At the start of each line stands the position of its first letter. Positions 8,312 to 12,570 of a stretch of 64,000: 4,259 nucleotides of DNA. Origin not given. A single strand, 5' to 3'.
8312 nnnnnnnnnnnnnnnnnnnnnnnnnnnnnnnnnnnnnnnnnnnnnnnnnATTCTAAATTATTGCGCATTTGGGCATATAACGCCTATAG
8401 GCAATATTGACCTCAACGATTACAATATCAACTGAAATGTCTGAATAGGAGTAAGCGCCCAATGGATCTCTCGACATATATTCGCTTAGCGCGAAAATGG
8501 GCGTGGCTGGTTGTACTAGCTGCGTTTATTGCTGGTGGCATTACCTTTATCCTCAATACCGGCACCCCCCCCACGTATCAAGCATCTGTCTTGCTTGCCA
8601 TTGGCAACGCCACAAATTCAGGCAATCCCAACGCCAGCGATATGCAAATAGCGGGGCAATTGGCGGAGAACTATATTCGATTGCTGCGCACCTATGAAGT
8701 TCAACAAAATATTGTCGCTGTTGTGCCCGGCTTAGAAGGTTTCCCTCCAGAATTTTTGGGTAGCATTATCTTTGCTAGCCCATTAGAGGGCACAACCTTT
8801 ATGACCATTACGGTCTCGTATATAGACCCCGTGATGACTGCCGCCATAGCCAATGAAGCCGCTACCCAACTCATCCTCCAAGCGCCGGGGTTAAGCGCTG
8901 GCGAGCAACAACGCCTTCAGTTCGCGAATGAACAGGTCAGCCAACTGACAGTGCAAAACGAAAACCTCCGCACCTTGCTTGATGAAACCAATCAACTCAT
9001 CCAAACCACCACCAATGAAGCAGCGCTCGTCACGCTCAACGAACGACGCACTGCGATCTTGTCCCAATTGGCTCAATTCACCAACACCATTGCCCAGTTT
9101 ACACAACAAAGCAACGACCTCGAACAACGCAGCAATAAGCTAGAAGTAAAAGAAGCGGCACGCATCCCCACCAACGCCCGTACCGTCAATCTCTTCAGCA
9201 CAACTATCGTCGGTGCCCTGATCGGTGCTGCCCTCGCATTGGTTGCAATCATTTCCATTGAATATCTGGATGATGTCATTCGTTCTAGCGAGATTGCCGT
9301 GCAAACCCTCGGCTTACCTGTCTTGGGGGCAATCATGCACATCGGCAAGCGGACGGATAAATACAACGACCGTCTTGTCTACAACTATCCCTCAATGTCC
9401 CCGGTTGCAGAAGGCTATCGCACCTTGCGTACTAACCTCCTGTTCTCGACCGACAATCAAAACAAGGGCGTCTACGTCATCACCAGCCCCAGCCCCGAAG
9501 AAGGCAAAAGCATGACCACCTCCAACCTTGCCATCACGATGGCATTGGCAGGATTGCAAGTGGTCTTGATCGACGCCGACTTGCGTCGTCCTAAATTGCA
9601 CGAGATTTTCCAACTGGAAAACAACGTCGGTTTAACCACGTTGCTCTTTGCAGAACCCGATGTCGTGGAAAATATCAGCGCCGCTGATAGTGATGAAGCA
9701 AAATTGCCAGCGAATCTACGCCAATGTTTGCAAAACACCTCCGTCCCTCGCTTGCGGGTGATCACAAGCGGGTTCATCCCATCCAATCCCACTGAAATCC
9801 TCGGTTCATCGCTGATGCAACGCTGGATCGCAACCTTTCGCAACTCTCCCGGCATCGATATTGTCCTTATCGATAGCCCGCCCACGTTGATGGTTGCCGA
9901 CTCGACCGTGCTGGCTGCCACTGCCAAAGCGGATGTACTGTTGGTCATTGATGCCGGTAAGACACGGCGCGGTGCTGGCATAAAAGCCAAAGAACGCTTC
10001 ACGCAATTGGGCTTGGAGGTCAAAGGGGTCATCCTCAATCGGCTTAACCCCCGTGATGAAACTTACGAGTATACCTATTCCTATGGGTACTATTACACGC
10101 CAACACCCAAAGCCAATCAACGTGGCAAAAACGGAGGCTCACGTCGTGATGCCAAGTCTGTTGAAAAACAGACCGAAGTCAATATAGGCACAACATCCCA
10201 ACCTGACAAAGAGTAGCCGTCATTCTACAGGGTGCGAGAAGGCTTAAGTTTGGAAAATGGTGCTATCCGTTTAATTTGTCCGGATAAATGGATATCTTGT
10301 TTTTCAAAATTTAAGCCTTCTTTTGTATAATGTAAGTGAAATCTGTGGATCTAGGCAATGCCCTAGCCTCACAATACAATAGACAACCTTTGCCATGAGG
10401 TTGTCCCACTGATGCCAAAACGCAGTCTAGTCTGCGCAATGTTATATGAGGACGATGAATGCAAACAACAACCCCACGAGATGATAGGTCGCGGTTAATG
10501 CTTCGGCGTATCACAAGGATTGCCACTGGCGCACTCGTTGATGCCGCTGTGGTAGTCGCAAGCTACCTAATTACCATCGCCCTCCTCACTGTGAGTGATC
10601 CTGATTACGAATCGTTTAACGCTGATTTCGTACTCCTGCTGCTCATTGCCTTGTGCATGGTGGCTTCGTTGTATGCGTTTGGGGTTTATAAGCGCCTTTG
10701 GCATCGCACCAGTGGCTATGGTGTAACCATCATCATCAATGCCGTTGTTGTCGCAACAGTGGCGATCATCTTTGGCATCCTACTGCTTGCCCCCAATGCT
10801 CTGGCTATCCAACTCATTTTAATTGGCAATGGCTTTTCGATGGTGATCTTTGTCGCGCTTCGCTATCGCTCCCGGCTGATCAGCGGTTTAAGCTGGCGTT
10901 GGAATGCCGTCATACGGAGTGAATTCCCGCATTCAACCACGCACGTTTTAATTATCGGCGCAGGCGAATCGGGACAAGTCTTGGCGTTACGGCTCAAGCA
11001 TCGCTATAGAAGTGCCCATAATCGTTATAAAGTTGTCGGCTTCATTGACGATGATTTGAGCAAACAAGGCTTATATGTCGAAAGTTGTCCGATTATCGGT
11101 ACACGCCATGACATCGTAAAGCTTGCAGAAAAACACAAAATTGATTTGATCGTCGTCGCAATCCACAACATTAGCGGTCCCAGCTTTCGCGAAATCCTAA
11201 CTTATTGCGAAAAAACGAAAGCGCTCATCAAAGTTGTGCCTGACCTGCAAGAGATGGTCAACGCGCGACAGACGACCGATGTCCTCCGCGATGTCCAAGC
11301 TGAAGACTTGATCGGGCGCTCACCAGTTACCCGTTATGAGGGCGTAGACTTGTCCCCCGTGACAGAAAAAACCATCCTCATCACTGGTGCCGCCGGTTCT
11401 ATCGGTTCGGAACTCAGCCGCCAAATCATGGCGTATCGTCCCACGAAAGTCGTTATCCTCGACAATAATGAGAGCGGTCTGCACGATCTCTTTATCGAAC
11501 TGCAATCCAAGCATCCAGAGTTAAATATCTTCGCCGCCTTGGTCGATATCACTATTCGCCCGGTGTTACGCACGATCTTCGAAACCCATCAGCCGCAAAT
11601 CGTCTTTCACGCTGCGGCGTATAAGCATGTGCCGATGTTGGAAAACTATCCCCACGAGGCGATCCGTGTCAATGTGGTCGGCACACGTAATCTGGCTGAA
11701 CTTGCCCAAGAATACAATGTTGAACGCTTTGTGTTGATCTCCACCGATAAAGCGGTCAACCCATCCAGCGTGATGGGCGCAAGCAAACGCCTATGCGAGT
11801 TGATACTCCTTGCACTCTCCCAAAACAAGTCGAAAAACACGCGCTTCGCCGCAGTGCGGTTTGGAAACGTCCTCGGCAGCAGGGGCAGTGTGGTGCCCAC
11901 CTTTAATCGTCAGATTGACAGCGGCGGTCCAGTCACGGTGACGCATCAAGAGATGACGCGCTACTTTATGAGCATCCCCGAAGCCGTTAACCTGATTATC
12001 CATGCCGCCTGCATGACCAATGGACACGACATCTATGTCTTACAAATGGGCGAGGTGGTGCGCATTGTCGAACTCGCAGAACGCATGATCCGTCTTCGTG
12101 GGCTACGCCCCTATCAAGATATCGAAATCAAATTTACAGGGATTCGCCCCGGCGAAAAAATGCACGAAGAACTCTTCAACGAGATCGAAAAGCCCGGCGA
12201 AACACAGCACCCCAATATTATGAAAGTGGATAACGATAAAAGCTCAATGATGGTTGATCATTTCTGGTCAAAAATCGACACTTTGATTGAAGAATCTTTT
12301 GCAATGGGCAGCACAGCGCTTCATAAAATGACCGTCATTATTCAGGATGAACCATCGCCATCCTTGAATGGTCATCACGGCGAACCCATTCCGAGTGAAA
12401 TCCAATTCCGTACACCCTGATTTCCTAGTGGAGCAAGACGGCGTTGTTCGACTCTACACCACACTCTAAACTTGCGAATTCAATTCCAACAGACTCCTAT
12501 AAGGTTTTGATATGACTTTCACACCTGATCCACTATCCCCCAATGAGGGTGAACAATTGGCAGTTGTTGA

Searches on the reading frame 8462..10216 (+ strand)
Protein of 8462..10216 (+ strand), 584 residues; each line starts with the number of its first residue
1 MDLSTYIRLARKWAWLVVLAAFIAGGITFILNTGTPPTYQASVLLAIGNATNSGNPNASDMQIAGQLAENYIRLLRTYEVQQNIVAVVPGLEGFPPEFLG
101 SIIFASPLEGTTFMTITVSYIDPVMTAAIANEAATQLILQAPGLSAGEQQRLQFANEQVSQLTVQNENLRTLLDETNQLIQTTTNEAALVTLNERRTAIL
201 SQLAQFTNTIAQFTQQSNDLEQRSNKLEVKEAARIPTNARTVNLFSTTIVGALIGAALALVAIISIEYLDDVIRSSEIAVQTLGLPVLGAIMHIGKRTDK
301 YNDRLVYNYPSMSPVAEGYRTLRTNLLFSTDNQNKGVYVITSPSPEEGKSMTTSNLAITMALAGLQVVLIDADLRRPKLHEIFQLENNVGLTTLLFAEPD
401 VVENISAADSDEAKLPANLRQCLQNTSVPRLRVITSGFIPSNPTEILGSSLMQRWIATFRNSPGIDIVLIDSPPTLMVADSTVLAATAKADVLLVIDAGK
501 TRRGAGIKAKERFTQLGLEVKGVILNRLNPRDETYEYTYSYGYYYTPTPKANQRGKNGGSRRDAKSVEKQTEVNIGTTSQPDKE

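Call 81: search_protein_families(library=pfam, proteins=[window:8462-10216:+], max_evalue=0.00001)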
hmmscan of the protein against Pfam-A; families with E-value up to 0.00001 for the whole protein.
window:8462-10216:+ (584 aa): 2 families
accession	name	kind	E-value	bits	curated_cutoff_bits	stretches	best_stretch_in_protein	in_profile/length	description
PF01656.29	CbiA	-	2.5e-09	37.6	25.4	1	339-533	2-88/125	CobQ/CobB/MinD/ParA nucleotide binding domain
PF10609.15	ParA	-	6.1e-07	29.6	27.1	1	348-526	16-173/246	NUBPL iron-transfer P-loop NTPase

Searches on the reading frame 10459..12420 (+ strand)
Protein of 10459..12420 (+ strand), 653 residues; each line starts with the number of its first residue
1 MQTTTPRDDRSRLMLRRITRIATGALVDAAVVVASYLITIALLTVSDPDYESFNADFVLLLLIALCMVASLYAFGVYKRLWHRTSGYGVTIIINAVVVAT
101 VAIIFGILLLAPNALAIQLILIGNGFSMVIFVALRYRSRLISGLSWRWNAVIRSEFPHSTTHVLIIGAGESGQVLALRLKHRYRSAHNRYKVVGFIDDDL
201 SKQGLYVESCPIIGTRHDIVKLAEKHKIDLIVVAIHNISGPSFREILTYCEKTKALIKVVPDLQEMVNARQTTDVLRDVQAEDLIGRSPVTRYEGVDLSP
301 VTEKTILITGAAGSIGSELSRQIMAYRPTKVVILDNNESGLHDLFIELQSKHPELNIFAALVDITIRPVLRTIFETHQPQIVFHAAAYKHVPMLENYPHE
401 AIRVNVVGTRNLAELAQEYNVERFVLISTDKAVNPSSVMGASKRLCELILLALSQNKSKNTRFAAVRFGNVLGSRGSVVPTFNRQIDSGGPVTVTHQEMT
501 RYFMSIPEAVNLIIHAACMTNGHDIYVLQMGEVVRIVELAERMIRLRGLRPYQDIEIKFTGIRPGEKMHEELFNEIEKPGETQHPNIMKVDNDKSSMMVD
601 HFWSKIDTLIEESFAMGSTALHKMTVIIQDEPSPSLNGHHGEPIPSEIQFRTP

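Call 81: search_protein_families(library=pfam, proteins=[window:10459-12420:+], max_evalue=0.00001)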
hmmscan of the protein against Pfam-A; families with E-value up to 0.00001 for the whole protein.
window:10459-12420:+ (653 aa): 8 families
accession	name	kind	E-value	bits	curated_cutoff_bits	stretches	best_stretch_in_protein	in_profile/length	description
PF02719.21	Polysacc_synt_2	-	8.8e-114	380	20.2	1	306-590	1-291/293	Polysaccharide biosynthesis protein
PF01370.27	Epimerase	-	3.7e-26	92.4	20.9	1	306-519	1-227/240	NAD dependent epimerase/dehydratase family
PF04321.23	RmlD_sub_bind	-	3.5e-17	62.8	27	1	305-497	2-178/287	RmlD substrate binding domain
PF16363.11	GDP_Man_Dehyd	-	6.4e-17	62.4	27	1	307-431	1-131/332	GDP-mannose 4,6 dehydratase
PF13727.12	CoA_binding_3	-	1e-10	42.4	25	1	73-261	2-175/175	CoA-binding domain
PF01073.25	3Beta_HSD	-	5e-09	36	22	1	307-436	1-123/280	3-beta hydroxysteroid dehydrogenase/isomerase family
PF07993.18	NAD_binding_4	-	6e-07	29.3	20.1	0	378-438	88-145/258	Male sterility protein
PF08659.16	KR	-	1.2e-06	29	22.6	1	305-429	2-136/180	KR domain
